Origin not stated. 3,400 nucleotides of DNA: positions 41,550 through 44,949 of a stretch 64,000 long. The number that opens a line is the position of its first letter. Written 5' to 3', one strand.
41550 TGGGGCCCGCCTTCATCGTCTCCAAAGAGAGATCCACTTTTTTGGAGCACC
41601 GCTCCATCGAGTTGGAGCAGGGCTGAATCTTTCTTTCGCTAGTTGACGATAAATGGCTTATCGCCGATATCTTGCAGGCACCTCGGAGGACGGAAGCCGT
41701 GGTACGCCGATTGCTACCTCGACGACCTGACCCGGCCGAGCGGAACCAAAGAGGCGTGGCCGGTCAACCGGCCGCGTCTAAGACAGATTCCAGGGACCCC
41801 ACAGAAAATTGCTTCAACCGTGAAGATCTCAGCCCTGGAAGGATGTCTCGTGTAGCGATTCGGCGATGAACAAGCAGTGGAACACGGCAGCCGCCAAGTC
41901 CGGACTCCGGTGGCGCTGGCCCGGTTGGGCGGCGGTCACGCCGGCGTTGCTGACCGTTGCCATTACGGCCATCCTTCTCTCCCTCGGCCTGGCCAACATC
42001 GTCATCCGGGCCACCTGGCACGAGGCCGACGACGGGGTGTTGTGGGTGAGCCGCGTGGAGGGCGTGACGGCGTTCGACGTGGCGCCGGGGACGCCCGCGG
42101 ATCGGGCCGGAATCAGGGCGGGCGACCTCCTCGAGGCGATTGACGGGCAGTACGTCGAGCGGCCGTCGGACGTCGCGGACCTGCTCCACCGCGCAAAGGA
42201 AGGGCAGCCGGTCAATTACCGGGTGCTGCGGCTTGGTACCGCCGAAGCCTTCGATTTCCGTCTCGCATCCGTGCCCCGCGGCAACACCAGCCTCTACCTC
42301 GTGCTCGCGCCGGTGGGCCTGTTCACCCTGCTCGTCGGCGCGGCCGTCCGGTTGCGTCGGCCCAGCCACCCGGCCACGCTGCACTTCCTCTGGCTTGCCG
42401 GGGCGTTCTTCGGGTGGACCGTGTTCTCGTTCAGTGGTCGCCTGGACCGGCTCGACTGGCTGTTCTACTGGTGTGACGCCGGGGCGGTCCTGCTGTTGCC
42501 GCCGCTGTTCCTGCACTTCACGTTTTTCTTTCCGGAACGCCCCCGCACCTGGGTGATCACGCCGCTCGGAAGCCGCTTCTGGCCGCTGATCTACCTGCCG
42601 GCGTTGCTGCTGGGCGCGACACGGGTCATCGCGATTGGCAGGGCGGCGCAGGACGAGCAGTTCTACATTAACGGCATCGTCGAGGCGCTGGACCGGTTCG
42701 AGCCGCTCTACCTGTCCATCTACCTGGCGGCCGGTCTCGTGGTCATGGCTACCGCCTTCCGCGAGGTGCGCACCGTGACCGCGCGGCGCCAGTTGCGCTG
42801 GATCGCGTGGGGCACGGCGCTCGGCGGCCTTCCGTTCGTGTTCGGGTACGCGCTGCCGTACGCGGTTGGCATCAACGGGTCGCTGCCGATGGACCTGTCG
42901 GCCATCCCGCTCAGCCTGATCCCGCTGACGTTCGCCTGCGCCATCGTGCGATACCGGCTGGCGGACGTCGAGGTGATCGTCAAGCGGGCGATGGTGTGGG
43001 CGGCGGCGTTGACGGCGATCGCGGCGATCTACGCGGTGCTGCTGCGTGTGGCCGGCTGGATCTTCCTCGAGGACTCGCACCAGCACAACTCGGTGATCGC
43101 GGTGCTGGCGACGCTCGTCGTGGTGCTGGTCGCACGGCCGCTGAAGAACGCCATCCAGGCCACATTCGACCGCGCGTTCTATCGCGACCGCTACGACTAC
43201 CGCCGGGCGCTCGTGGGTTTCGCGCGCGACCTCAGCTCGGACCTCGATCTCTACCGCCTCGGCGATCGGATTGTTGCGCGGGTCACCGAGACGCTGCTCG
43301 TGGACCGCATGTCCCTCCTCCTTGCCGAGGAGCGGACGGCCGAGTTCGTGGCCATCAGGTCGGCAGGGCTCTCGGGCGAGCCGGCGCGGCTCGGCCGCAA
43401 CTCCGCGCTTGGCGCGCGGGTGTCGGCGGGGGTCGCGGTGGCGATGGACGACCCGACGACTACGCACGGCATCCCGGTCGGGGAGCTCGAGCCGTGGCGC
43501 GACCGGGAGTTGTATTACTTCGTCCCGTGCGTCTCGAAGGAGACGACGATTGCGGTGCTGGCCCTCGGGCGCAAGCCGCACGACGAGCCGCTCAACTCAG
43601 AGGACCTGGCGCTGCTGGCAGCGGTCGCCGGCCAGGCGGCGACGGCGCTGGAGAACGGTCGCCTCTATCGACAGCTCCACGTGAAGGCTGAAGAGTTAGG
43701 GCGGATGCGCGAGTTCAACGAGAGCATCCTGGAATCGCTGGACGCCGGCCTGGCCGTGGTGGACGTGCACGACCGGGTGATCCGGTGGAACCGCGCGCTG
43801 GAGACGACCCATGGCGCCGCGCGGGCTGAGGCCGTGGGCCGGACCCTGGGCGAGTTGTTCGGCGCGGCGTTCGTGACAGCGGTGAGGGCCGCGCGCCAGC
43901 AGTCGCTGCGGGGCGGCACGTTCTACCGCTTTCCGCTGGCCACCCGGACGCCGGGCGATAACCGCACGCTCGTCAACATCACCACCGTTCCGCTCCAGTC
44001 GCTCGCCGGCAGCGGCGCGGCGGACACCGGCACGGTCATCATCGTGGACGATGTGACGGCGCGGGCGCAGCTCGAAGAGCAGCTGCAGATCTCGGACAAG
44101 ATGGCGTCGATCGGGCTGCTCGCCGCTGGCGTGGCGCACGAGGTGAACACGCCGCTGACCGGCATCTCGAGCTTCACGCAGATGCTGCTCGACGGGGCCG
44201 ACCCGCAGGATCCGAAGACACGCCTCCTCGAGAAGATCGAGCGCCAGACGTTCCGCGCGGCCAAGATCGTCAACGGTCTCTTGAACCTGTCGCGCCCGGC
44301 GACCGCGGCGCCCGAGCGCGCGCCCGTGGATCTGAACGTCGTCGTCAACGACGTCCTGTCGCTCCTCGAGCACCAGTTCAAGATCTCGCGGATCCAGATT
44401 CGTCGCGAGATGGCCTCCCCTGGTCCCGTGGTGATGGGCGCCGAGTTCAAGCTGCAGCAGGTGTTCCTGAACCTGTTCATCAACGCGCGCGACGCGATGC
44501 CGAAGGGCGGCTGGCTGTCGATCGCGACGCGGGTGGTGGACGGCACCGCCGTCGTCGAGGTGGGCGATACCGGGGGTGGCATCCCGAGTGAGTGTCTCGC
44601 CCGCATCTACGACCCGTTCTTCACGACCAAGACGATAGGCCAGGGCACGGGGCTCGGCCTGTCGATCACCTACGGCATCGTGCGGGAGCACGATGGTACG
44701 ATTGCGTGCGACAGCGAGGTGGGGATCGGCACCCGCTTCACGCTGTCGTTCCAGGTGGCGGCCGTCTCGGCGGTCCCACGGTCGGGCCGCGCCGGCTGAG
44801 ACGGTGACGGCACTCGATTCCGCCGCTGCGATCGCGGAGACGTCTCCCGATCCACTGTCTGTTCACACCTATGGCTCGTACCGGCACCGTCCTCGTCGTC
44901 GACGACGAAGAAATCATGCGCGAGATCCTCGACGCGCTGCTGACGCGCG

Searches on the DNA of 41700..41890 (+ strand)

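Call 9: search_rna_families(source=window, start=41700, end=41890, threshold=evalue, max_evalue=10, show_alignments=3)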
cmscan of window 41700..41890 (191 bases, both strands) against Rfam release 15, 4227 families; matches with E-value up to 10: 5.
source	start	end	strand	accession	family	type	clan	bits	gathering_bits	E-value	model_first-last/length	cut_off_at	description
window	41751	41780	+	RF00446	mir-133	Gene; miRNA;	-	17.1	55.5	0.16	1-74/74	no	mir-133 microRNA precursor family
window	41796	41869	-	RF01963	RMST_2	Gene; lncRNA;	-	10.8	45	7.5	56-135/135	no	Rhabdomyosarcoma 2 associated transcript conserved region 2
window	41780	41862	+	RF02510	PYLIS_3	Cis-reg;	-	9.5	38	9.6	1-100/100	no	Pyrrolysine insertion sequence mttB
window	41752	41779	+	RF01758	sucA-II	Cis-reg;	-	8.4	70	7.6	1-31/217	no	sucA-II RNA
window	41752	41779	+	RF02767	Ysr186_sR026_CsrC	Gene; sRNA;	CL00106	7.5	279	7.5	271-298/305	no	Yersinia sRNA 186/sR026/CsrC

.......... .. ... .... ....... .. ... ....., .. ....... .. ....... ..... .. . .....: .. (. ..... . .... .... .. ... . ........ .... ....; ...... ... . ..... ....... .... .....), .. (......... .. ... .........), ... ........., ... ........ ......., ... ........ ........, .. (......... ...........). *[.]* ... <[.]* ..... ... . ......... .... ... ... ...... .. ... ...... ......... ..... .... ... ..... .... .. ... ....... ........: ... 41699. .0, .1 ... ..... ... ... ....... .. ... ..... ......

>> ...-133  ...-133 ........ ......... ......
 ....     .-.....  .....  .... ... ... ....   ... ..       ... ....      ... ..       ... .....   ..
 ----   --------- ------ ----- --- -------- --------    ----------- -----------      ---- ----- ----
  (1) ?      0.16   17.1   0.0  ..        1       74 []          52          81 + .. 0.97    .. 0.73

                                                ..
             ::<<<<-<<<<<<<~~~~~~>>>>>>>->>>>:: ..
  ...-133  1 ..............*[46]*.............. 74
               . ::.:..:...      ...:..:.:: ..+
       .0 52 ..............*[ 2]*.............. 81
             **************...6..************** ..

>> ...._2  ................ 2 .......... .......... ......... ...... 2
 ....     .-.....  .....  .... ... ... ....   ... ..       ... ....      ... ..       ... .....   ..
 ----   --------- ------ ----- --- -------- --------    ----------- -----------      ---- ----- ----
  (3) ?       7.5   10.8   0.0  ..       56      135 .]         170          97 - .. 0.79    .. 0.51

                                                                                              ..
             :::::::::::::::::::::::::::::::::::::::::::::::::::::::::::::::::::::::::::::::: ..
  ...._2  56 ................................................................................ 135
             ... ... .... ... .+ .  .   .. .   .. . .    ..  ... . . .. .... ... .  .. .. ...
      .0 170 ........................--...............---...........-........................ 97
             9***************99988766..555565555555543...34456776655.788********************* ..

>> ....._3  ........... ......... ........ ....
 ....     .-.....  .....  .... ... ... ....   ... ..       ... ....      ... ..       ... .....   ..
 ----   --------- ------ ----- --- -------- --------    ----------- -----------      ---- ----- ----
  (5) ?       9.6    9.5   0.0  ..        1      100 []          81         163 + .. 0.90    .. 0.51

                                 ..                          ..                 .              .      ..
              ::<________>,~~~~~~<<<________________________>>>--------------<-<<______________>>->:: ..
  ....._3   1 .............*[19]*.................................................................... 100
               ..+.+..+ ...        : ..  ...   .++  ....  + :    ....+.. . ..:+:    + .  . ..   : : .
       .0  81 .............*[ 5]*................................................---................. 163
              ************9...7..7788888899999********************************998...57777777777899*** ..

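Call 73: search_dna_similar(query=window:41751-41850:+, collection=plasmids, mode=distant, max_evalue=0.001, max_rows=10)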
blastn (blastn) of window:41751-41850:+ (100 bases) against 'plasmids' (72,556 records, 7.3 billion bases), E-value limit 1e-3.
No match.

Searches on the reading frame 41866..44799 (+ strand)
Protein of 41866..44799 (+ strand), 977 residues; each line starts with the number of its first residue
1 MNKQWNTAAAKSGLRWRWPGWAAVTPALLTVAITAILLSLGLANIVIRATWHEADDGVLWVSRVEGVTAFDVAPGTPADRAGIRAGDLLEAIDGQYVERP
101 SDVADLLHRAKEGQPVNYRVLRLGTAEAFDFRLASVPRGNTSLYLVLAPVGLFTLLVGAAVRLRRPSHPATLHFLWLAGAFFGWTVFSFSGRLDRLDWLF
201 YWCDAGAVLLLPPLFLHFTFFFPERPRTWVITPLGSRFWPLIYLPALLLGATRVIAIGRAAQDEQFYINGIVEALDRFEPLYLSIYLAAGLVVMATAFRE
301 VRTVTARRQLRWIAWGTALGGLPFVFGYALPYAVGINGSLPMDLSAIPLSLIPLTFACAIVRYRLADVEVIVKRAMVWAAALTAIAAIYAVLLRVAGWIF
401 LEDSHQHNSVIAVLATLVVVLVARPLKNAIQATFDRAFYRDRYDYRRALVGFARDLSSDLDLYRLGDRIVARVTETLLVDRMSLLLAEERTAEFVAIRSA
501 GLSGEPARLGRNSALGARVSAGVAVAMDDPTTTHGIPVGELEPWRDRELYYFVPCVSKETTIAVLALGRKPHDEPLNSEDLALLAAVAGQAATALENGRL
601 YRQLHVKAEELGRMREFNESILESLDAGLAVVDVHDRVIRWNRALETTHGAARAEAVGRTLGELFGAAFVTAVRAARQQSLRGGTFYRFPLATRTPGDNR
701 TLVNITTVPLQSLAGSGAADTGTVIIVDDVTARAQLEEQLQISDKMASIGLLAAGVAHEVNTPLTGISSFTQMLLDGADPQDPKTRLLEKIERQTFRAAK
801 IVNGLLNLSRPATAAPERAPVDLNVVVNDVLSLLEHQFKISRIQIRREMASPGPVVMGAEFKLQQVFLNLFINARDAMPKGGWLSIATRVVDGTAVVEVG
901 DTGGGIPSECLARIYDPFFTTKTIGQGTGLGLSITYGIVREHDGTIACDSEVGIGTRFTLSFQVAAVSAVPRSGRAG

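Call 35: find_homologous_proteins(query=window:41866-44799:+, max_evalue=1e-150)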
Query window:41866-44799:+ (977 aa): 3625 proteins with E <= 1e-150 among 8000 candidates; the best 120 are listed.
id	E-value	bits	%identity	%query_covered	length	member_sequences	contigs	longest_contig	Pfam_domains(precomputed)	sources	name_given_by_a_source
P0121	0.0e+0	2145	99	100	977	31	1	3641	PF13426.14,PF13185.13,PF17820.8,PF01590.33,PF13180.13,PF08448.17,PF02518.32,PF13492.13,PF00512.32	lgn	-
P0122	0.0e+0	1883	88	98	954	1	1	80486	PF13185.13,PF17820.8,PF01590.33,PF13180.13,PF08448.17,PF02518.32,PF13492.13,PF00512.32,PF00989.32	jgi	-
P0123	0.0e+0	1874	88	98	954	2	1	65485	PF13426.14,PF13188.14,PF13185.13,PF17820.8,PF01590.33,PF13180.13,PF08448.17,PF02518.32,PF13492.13,PF00512.32,PF00989.32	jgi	jgi:hypothetical protein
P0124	0.0e+0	1858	85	98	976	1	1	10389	PF13185.13,PF17820.8,PF01590.33,PF13180.13,PF08448.17,PF02518.32,PF13492.13,PF00512.32,PF00989.32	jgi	jgi:two-component system, NtrC family, sensor kinase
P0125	0.0e+0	1841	84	100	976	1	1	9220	PF13426.14,PF13188.14,PF13185.13,PF17820.8,PF01590.33,PF13180.13,PF08448.17,PF02518.32,PF13492.13,PF00512.32,PF00989.32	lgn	-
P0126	0.0e+0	1826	83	100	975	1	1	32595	PF13426.14,PF13188.14,PF13185.13,PF17820.8,PF01590.33,PF13180.13,PF08448.17,PF02518.32,PF13492.13,PF00512.32,PF00989.32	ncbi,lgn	-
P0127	0.0e+0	1824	84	100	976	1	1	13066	PF13426.14,PF13185.13,PF17820.8,PF01590.33,PF13180.13,PF08448.17,PF02518.32,PF13492.13,PF00512.32,PF00989.32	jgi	jgi:two-component system, NtrC family, sensor kinase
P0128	0.0e+0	1822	83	100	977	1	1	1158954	PF13426.14,PF13188.14,PF17820.8,PF13180.13,PF08448.17,PF02518.32,PF13492.13,PF00512.32,PF00989.32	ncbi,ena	-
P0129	0.0e+0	1816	83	100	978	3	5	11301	PF13185.13,PF17820.8,PF01590.33,PF13180.13,PF08448.17,PF02518.32,PF13492.13,PF00512.32,PF00989.32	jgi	jgi:two-component system NtrC family sensor kinase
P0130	0.0e+0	1815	84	99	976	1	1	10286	PF13188.14,PF13185.13,PF12860.14,PF17820.8,PF01590.33,PF13180.13,PF08448.17,PF02518.32,PF13492.13,PF00512.32,PF00989.32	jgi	jgi:two-component system, NtrC family, sensor kinase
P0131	0.0e+0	1813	84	100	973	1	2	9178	PF12860.14,PF17820.8,PF01590.33,PF13180.13,PF08448.17,PF02518.32,PF13492.13,PF00512.32,PF00989.32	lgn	-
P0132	0.0e+0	1812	85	98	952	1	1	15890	PF13426.14,PF17820.8,PF01590.33,PF13180.13,PF08448.17,PF02518.32,PF13492.13,PF00512.32,PF00989.32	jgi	jgi:two-component system, NtrC family, sensor kinase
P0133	0.0e+0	1809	83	99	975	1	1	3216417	PF17820.8,PF01590.33,PF13180.13,PF08448.17,PF02518.32,PF13492.13,PF00512.32,PF16927.12,PF00989.32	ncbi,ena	-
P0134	0.0e+0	1806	84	98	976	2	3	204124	PF13426.14,PF13188.14,PF17820.8,PF01590.33,PF13180.13,PF08448.17,PF02518.32,PF13492.13,PF00512.32,PF00989.32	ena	-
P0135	0.0e+0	1795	85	97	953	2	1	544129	PF13426.14,PF13185.13,PF17820.8,PF01590.33,PF13180.13,PF08448.17,PF02518.32,PF13492.13,PF00512.32,PF00989.32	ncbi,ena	-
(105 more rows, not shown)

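Call 36: find_encoding_contigs(protein=P0122, flank=2500, max_places=1)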
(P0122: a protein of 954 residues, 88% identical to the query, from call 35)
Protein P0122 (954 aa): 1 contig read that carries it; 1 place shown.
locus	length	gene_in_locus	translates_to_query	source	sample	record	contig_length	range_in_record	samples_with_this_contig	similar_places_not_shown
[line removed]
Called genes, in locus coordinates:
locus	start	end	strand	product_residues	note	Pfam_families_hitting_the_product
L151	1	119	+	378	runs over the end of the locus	-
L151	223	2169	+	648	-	PF13620:CarboxypepD_reg, PF13715:CarbopepD_reg_2, PF00593:TonB_dep_Rec_b-barrel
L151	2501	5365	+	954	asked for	PF13180:PDZ_2 (weak), PF17820:PDZ_6, PF01590:GAF, PF13185:GAF_2 (weak), PF13492:GAF_3, PF08448:PAS_4, PF00512:HisKA, PF02518:HATPase_c, +1 more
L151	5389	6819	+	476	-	PF00072:Response_reg, PF00158:Sigma54_activat, PF14532:Sigma54_activ_2, PF07728:AAA_5, PF25601:AAA_lid_14, PF02954:HTH_8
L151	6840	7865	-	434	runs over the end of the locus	PF00534:Glycos_transf_1, PF13692:Glyco_trans_1_4, PF13524:Glyco_trans_1_2 (weak)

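Call 37: find_encoding_contigs(protein=P0126, flank=2500, max_places=1)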
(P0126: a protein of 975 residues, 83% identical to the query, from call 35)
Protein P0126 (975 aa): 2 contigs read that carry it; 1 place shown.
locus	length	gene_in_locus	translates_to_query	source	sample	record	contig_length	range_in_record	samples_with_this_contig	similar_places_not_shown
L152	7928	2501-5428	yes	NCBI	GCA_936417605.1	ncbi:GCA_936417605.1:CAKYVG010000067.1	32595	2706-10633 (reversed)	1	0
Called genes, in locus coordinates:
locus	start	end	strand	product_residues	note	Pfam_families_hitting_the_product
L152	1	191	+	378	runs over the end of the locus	-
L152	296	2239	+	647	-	PF13620:CarboxypepD_reg, PF13715:CarbopepD_reg_2 (weak), PF00593:TonB_dep_Rec_b-barrel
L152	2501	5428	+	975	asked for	PF13180:PDZ_2, PF17820:PDZ_6, PF01590:GAF, PF13492:GAF_3, PF00989:PAS, PF08448:PAS_4, PF00512:HisKA, PF02518:HATPase_c, +3 more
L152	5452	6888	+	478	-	PF00072:Response_reg, PF00158:Sigma54_activat, PF14532:Sigma54_activ_2, PF07728:AAA_5, PF25601:AAA_lid_14, PF02954:HTH_8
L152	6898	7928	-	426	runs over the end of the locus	PF13439:Glyco_transf_4 (faint), PF00534:Glycos_transf_1, PF13692:Glyco_trans_1_4, PF13524:Glyco_trans_1_2 (weak)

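Call 38: find_encoding_contigs(protein=P0133, flank=2500, max_places=1)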
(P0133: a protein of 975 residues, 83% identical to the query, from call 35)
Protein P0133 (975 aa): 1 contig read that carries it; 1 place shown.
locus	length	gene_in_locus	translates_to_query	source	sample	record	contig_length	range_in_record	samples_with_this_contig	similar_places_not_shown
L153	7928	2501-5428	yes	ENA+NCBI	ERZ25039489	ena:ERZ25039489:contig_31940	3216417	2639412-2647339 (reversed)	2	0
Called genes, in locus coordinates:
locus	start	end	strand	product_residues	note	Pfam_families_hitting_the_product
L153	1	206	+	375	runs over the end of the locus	-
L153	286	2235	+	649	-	PF13620:CarboxypepD_reg, PF13715:CarbopepD_reg_2 (weak), PF00593:TonB_dep_Rec_b-barrel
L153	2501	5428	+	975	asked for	PF13180:PDZ_2, PF17820:PDZ_6, PF16927:HisKA_7TM (weak), PF13492:GAF_3, PF00989:PAS, PF08448:PAS_4, PF00512:HisKA, PF02518:HATPase_c, +1 more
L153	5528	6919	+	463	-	PF00072:Response_reg, PF00158:Sigma54_activat, PF14532:Sigma54_activ_2, PF07728:AAA_5, PF25601:AAA_lid_14, PF02954:HTH_8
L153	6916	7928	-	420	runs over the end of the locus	PF00534:Glycos_transf_1, PF13692:Glyco_trans_1_4, PF13524:Glyco_trans_1_2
